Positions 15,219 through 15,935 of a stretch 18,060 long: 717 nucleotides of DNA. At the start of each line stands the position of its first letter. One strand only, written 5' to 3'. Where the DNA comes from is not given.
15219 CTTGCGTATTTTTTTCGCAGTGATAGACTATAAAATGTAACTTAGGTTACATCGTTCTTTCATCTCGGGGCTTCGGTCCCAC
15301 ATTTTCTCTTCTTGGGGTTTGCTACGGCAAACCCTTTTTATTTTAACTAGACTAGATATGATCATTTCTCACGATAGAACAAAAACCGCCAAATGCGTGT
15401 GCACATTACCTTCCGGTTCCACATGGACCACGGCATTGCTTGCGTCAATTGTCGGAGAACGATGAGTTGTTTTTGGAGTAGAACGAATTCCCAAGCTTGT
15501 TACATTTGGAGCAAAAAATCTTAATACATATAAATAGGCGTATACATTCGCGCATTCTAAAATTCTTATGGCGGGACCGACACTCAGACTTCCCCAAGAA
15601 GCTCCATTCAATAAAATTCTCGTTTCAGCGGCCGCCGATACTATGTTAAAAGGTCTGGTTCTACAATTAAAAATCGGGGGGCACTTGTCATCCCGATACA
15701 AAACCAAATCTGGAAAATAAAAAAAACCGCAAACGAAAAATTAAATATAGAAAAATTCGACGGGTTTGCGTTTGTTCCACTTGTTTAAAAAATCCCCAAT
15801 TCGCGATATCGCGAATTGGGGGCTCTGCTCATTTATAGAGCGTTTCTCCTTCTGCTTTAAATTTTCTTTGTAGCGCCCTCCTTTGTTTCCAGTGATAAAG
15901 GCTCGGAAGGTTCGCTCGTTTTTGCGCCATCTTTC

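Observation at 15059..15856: ~800-bp ORF-free island with raised GC and dense hairpins between the sigma operon and the flotillin gene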

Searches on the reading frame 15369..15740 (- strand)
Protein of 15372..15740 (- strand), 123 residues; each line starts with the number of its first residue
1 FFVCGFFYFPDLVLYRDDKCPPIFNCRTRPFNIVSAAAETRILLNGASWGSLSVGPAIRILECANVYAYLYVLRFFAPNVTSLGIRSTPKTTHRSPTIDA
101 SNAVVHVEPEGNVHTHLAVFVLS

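Call 9: search_protein_families(library=pfam, proteins=[window:15369-15707:-], max_evalue=0.01)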
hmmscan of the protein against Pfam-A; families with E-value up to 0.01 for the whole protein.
window:15369-15707:- (112 aa): 0 families

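Call 20: find_homologous_proteins(query=window:15372-15740:-, max_evalue=10)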
Query seq(123 aa) (123 aa): 1 proteins with E <= 10 among 4 candidates.
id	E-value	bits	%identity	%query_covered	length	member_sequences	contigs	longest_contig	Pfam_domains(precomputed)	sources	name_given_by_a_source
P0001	1.8e-68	246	99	91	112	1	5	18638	-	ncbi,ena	-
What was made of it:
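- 15369..15707 (-): 112-aa ORF antisense to the pcm remnant. It is judged spurious. It matches only itself in the protein database (call 20) and has no Pfam hit (call 9).
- Checked: Among 5.8 billion proteins it matches only itself (call 20) and has no Pfam hit (call 9).
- It has no homolog other than itself in 5.8 billion proteins (call 20) and no Pfam hit (call 9).
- Tried and rejected: A protein search returned only itself (call 20).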

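Call 21: search_protein_families(library=pfam, max_evalue=10, proteins=[window:15372-15740:-])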
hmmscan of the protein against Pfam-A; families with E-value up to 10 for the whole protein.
seq(123 aa): 0 families

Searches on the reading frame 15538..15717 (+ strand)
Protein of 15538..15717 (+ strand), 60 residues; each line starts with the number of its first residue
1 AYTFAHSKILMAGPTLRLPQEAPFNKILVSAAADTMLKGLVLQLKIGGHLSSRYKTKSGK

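Call 21: search_protein_families(library=pfam, max_evalue=10, proteins=[window:15538-15717:+])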
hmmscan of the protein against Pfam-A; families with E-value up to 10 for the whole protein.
seq(60 aa): 1 family
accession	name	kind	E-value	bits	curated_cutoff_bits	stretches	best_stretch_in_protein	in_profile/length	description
PF01135.25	PCMT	-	3.8e-05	24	20.3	1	18-50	137-169/210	Protein-L-isoaspartate(D-aspartate) O-methyltransferase (PCMT)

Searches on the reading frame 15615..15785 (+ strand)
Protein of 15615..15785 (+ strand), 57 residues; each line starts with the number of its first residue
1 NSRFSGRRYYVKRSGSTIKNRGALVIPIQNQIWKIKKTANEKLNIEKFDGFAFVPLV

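Call 21: search_protein_families(library=pfam, max_evalue=10, proteins=[window:15615-15785:+])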
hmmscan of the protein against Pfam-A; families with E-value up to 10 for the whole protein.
seq(57 aa): 1 family
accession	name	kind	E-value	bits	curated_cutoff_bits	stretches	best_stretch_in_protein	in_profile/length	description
PF01135.25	PCMT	-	0.016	15.4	20.3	1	18-57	163-206/210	Protein-L-isoaspartate(D-aspartate) O-methyltransferase (PCMT)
